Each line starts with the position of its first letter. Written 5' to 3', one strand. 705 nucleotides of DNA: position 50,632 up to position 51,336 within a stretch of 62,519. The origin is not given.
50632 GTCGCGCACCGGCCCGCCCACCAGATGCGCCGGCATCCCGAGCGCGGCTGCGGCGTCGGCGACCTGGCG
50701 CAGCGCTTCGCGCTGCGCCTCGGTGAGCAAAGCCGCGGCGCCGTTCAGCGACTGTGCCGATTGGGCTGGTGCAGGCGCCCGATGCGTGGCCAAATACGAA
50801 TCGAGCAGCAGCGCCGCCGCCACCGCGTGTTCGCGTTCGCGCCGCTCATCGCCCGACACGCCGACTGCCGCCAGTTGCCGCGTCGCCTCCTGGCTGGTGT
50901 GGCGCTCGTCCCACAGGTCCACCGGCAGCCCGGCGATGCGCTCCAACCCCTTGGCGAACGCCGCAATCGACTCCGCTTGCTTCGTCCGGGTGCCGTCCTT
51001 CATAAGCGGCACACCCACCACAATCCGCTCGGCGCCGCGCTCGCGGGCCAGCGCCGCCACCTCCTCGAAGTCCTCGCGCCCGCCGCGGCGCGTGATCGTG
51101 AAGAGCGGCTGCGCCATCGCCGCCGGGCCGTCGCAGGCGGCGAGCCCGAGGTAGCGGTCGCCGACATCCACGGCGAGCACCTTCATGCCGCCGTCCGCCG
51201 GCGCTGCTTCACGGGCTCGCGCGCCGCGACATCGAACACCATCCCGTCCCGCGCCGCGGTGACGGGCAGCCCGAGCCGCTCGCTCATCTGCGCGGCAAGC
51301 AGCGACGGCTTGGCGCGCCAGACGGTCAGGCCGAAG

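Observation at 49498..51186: YqgF/RuvX nuclease fused in frame to a CCA/A-adding tRNA nucleotidyltransferase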

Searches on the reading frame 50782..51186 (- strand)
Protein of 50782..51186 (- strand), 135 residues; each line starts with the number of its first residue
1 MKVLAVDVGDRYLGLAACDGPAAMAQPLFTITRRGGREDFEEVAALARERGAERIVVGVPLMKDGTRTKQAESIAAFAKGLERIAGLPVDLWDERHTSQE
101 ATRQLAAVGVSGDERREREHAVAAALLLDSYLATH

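Call 15: search_solved_structures(query=window:50787-51186:-, max_evalue=0.01, show_alignments=4)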
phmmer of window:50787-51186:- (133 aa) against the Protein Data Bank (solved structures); distinct sequences matched with E-value up to 0.01: 6.
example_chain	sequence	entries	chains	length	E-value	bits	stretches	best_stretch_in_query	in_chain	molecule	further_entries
1vhx_A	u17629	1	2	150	7.6e-15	58.5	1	2-132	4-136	Putative Holliday junction resolvase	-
7ess_A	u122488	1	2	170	6.8e-12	49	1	4-132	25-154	Putative pre-16S rRNA nuclease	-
1iv0_A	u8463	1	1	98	2.7e-10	43.8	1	1-98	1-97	hypothetical protein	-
1nmn_A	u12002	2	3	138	1.2e-09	41.8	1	3-132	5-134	Hypothetical protein yqgF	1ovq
1nu0_A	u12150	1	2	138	1.3e-09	41.6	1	3-132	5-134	Hypothetical protein yqgF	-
7w89_A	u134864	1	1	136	8.9e-09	38.9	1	3-107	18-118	Putative pre-16S rRNA nuclease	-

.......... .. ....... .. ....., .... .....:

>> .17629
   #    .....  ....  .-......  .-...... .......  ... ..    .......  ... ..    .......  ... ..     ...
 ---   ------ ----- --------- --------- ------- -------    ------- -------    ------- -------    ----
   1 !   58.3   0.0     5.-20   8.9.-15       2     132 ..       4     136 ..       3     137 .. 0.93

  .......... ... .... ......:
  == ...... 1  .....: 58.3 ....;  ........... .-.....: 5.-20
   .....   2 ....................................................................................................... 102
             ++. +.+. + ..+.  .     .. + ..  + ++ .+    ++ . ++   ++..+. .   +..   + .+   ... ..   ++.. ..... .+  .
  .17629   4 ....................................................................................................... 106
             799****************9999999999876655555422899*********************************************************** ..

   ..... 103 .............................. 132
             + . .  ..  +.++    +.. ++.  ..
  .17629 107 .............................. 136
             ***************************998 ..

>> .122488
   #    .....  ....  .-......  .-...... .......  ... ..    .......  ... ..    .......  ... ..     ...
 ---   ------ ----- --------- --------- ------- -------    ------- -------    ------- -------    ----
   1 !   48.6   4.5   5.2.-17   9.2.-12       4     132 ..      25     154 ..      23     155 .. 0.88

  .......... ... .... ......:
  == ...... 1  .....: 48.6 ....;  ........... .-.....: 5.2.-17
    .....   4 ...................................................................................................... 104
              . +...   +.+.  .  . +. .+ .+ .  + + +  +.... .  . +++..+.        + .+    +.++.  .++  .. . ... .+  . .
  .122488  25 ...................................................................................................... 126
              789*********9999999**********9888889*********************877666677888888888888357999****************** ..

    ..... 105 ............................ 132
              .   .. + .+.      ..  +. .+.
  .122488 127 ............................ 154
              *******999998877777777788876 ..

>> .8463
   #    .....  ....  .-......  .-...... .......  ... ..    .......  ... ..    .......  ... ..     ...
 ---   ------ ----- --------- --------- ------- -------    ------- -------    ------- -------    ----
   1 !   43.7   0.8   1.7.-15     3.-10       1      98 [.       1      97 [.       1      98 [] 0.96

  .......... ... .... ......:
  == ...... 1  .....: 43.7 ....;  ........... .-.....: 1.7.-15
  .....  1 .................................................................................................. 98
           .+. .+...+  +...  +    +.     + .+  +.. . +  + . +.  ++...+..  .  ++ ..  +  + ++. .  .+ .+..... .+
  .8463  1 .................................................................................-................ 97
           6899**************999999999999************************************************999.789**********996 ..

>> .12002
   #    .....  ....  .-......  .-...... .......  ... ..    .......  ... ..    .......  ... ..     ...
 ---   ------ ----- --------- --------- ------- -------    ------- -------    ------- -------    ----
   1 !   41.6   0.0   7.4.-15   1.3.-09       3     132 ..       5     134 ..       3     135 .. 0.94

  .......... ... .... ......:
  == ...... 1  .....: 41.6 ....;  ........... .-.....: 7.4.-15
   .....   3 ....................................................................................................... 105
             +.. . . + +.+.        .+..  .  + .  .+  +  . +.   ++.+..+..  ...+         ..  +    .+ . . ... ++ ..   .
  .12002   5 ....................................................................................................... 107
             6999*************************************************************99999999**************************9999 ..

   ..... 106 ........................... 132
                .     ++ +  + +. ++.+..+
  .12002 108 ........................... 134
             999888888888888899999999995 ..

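Call 24: find_homologous_proteins(query=window:50782-51186:-, max_evalue=0.001)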
Query window:50782-51186:- (135 aa): 122 proteins with E <= 0.001 among 767 candidates; the best 120 are listed.
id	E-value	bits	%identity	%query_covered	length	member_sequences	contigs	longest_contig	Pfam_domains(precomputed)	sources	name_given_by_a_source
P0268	6.9e-23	99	49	96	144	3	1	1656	PF03652.21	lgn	-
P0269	1.9e-22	98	47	98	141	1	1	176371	PF03652.21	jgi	jgi:putative Holliday junction resolvase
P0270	1.5e-20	92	44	99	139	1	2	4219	PF03652.21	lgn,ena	-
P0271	4.9e-20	90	43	98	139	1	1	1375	PF03652.21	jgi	jgi:putative Holliday junction resolvase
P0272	9.8e-20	89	47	97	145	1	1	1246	PF03652.21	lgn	-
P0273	1.1e-19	89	43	97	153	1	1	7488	PF03652.21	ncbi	-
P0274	3.8e-19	87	44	98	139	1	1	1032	PF03652.21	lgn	-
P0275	3.8e-19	87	44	98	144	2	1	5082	PF03652.21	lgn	-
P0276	3.9e-19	87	43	97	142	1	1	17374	PF03652.21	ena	-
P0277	3.9e-19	87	42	87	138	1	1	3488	PF03652.21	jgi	jgi:putative Holliday junction resolvase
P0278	8.8e-19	86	40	98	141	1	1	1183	PF03652.21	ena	-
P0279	1.1e-18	86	42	96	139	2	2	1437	PF03652.21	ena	-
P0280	1.0e-17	82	39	98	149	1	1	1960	PF03652.21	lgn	-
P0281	1.1e-17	82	40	97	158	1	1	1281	PF03652.21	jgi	jgi:putative Holliday junction resolvase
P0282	1.4e-17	82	47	73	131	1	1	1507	PF03652.21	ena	-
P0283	1.6e-17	82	39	98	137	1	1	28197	PF03652.21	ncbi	-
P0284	1.7e-17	82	37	99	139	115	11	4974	PF03652.21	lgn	-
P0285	1.8e-17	82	44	97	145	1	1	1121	PF03652.21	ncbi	-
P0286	1.8e-17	82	37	97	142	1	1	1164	PF03652.21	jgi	-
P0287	5.1e-17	80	39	98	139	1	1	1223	PF03652.21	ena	-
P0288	6.4e-17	80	48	78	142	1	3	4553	PF03652.21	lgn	-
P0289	7.8e-17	80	40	97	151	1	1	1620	PF03652.21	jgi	jgi:putative Holliday junction resolvase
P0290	1.4e-16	79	44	98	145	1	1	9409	PF03652.21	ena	-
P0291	1.7e-16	79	42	98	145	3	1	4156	PF03652.21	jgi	-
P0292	1.7e-16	79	42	98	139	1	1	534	PF03652.21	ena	-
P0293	1.7e-16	78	39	97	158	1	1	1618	PF03652.21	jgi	jgi:putative Holliday junction resolvase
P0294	1.7e-16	78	40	97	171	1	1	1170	PF03652.21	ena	-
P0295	2.8e-16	78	36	98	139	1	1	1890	PF03652.21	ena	-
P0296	3.4e-16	78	39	98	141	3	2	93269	PF03652.21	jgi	-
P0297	3.8e-16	77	41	97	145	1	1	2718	PF03652.21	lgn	-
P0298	8.3e-16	76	41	97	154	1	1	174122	PF03652.21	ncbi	-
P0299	1.2e-15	76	39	97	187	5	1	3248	PF03652.21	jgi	jgi:putative Holliday junction resolvase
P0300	1.6e-15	75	38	98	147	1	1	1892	PF03652.21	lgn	-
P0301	1.7e-15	75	40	96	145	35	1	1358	PF03652.21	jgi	-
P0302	2.0e-15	75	40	99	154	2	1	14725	PF03652.21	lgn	-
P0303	2.6e-15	75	43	96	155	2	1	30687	PF03652.21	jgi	-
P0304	2.7e-15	75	40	94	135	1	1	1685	PF03652.21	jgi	jgi:putative Holliday junction resolvase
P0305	3.9e-15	74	38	96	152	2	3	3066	PF03652.21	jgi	jgi:putative Holliday junction resolvase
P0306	4.1e-15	74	36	98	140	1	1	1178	PF03652.21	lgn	-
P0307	4.6e-15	74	40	96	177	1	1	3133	PF03652.21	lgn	-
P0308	4.8e-15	74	39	96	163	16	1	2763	PF03652.21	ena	-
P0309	7.5e-15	73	40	71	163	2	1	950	PF03652.21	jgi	jgi:putative holliday junction resolvase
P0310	8.5e-15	73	39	96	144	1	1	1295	PF03652.21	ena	-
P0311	1.2e-14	73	38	96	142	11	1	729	PF03652.21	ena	-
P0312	1.6e-14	72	39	99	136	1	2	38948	PF03652.21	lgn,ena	-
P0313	1.6e-14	72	39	71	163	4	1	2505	PF03652.21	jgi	jgi:putative Holliday junction resolvase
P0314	1.7e-14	72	41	98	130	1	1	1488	PF03652.21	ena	-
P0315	1.8e-14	72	38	97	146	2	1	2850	PF03652.21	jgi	jgi:putative holliday junction resolvase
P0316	2.2e-14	72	38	96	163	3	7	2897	PF03652.21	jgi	jgi:putative Holliday junction resolvase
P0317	2.4e-14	72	39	97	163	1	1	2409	PF03652.21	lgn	-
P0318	2.9e-14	71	39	97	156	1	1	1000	PF03652.21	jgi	jgi:putative Holliday junction resolvase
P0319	3.0e-14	71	36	97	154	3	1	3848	PF03652.21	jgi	jgi:putative Holliday junction resolvase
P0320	3.5e-14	71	39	96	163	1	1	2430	PF03652.21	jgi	jgi:putative Holliday junction resolvase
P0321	3.8e-14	71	42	98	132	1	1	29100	PF03652.21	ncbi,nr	ncbi:MAG TPA: Holliday junction resolvase RuvX [Gaiellaceae bacterium]|nr:Holliday junction resolvas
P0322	3.9e-14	71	41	96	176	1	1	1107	PF03652.21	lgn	-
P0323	4.0e-14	71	41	99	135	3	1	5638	PF03652.21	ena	-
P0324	7.8e-14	70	39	98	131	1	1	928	PF03652.21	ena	-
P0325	8.0e-14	70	38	96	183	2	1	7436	PF03652.21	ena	-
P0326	8.9e-14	70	38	97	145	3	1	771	PF03652.21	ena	-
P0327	9.4e-14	70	41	97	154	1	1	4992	PF03652.21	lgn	-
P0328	1.0e-13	70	40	98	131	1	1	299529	PF03652.21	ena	-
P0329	1.5e-13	69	39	96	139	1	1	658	PF03652.21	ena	-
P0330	1.6e-13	69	38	99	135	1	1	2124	PF03652.21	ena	-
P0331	2.1e-13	69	37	96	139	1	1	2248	PF03652.21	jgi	jgi:putative Holliday junction resolvase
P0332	2.7e-13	68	37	99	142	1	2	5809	PF03652.21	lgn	-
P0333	2.9e-13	68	41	98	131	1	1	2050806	PF03652.21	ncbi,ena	-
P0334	3.3e-13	68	44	73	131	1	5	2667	PF03652.21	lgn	-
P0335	4.1e-13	68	42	98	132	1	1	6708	PF03652.21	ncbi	ncbi:MAG TPA: Holliday junction resolvase RuvX [Gaiellaceae bacterium]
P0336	4.7e-13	67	39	99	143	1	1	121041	PF03652.21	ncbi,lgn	-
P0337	5.1e-13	67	44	73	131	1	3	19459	PF03652.21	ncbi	ncbi:MAG: Holliday junction resolvase RuvX [Gaiellaceae bacterium]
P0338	5.3e-13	67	37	96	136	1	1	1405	PF03652.21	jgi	jgi:putative Holliday junction resolvase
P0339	6.2e-13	67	36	99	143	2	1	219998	PF03652.21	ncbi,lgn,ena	-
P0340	1.0e-12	66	36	99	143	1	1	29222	PF03652.21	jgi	jgi:putative Holliday junction resolvase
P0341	1.3e-12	66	41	98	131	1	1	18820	PF03652.21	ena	-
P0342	2.2e-12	65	36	99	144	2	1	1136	PF03652.21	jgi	jgi:putative Holliday junction resolvase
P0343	2.3e-12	65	35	99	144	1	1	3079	PF03652.21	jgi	jgi:putative Holliday junction resolvase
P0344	2.7e-12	65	38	97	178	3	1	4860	PF03652.21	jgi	-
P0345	3.1e-12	65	40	98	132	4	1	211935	PF03652.21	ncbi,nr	ncbi:MAG: Holliday junction resolvase RuvX [Thermoleophilia bacterium]|nr:Holliday junction resolvas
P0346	3.2e-12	65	43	81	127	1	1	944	PF03652.21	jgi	jgi:putative Holliday junction resolvase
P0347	4.0e-12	64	33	98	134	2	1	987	PF03652.21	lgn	-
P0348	5.0e-12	64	36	99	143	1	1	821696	PF03652.21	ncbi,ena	-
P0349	5.7e-12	64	37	98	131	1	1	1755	PF03652.21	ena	-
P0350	5.9e-12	64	36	97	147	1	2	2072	PF03652.21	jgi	jgi:putative Holliday junction resolvase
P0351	6.7e-12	64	37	98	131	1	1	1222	PF03652.21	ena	-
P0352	8.0e-12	63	34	99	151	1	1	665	PF03652.21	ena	-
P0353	8.2e-12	63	37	98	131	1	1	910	PF03652.21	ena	-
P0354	8.6e-12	63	39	96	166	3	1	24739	PF03652.21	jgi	jgi:putative Holliday junction resolvase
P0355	1.2e-11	63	38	98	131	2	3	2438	PF03652.21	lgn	-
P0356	1.5e-11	62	39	76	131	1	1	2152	PF03652.21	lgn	-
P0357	2.1e-11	62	41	98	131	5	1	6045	PF03652.21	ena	-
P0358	2.4e-11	62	39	79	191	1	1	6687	PF03652.21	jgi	jgi:putative Holliday junction resolvase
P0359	2.5e-11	62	38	98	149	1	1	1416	PF03652.21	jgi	jgi:putative Holliday junction resolvase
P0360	4.3e-11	61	40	98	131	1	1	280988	PF03652.21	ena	-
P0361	4.6e-11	61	39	98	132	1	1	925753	PF03652.21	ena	-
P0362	5.2e-11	61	38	96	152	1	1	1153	PF03652.21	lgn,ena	-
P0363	9.7e-11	60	37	97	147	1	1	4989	PF03652.21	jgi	-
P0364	1.0e-10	60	37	97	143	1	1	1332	PF03652.21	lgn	-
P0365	1.3e-10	60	36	98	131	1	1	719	PF03652.21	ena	-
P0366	2.1e-10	59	37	99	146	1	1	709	PF03652.21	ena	-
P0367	2.3e-10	59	41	98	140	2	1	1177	PF03652.21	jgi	jgi:putative Holliday junction resolvase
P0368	2.5e-10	59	39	98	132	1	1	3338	PF03652.21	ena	-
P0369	3.2e-10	58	37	98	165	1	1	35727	PF03652.21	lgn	-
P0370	3.3e-10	58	39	98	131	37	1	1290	PF03652.21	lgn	-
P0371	4.8e-10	58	48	40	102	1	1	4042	PF03652.21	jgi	jgi:putative Holliday junction resolvase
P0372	5.8e-10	57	35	96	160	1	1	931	PF03652.21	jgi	jgi:putative Holliday junction resolvase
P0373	1.2e-9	56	37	76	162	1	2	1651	PF03652.21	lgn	-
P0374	1.3e-9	56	34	97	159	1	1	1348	PF03652.21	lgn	-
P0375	1.7e-9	56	33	78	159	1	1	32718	PF03652.21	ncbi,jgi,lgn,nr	ncbi:MAG: Holliday junction resolvase RuvX [Planctomycetes bacterium]|jgi:putative Holliday junction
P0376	1.8e-9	56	35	98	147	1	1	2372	PF03652.21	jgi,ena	-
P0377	2.4e-9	55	42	97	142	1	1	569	PF03652.21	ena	-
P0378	2.6e-9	55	36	98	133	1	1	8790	PF03652.21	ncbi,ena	-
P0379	2.8e-9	55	40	71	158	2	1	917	PF03652.21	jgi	jgi:putative transcription antitermination factor YqgF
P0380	4.0e-9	55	28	99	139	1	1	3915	PF03652.21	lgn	-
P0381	4.3e-9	55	42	61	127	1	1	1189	PF03652.21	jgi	jgi:putative Holliday junction resolvase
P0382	4.7e-9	54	35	98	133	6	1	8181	PF03652.21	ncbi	-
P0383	7.0e-9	54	33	98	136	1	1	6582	PF03652.21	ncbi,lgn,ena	-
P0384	2.4e-8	52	38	77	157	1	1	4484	PF03652.21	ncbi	-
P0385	9.3e-8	50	38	77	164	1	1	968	PF03652.21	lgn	-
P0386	1.5e-7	50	38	77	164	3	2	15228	PF03652.21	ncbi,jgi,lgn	-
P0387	1.8e-7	49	35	99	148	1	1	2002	PF03652.21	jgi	jgi:putative Holliday junction resolvase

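Call 67: list_cluster_members(proteins=[P0378, P0382, P0383, P0376, P0369, P0002, P0390])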
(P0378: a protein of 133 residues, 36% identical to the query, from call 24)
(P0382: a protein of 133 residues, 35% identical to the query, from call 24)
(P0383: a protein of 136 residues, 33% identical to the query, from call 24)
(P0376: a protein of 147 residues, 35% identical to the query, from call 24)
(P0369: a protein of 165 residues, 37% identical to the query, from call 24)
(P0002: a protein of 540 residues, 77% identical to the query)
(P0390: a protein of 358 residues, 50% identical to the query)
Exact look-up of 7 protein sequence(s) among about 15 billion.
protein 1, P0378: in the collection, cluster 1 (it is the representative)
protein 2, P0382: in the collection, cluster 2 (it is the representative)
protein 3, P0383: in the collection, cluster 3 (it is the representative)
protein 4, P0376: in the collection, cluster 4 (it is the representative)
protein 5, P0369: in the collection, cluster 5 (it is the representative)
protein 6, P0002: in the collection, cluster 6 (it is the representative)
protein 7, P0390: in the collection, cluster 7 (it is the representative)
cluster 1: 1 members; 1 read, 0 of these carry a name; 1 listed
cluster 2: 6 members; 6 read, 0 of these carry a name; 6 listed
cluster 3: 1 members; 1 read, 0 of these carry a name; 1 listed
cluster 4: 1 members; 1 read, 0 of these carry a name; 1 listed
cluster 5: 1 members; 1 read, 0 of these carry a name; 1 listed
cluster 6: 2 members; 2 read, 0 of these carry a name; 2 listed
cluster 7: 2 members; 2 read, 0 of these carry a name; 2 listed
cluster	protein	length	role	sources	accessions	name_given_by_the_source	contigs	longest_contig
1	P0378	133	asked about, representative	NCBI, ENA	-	-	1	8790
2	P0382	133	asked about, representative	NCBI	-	-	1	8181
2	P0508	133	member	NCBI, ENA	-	-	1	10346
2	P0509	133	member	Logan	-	-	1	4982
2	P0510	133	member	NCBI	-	-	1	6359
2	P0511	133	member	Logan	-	-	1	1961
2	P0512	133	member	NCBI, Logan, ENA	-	-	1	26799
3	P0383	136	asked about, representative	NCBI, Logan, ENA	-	-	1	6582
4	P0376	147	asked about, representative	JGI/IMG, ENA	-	-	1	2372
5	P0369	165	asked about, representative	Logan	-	-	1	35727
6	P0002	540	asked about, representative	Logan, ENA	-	-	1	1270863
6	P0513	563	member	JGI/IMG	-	-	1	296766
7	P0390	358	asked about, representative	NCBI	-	-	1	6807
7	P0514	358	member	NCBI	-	-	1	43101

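Call 68: find_encoding_contigs(protein=P0369, flank=5000, max_places=2)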
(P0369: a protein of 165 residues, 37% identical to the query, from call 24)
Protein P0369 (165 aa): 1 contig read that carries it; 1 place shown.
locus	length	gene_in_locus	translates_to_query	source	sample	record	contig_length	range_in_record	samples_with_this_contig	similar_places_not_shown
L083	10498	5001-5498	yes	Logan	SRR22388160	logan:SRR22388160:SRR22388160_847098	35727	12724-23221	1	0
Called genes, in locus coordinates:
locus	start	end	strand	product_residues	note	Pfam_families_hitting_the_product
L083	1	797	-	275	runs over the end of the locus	PF02355:SecD_SecF_C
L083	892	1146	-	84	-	PF01016:Ribosomal_L27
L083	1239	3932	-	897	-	PF02739:5_3_exonuc_N, PF01367:5_3_exonuc, PF01612:DNA_pol_A_exo1, PF22619:DNA_polI_exo1 (weak), PF00476:DNA_pol_A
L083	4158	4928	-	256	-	-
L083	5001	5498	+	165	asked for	PF03652:RuvX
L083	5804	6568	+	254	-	PF00814:TsaD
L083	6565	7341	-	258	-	PF04452:Methyltrans_RNA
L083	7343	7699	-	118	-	-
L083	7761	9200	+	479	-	PF01676:Metalloenzyme, PF06415:iPGM_N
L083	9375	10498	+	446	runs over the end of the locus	PF03219:TLC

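Call 69: find_encoding_contigs(protein=P0378, flank=5000, max_places=2)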
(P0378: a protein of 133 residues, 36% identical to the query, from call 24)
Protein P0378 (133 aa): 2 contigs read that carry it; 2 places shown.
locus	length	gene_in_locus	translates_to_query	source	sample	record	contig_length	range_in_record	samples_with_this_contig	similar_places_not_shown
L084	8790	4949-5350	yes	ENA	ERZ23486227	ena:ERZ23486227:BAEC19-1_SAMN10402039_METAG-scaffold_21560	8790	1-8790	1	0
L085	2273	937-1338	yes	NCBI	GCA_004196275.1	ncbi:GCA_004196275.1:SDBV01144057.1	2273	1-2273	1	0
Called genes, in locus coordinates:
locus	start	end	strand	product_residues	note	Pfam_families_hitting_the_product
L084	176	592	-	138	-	-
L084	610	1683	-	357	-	-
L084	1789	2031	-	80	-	-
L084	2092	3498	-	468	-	PF08245:Mur_ligase_M, PF02875:Mur_ligase_C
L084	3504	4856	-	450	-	PF01235:Na_Ala_symp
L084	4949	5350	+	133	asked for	PF03652:RuvX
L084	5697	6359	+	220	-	PF00814:TsaD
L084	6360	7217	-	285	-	PF00023:Ank (faint), PF12796:Ank_2 (weak), PF13857:Ank_5 (faint)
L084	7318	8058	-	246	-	PF04452:Methyltrans_RNA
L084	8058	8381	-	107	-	-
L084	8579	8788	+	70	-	?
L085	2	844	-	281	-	?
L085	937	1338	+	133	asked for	PF03652:RuvX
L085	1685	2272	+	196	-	?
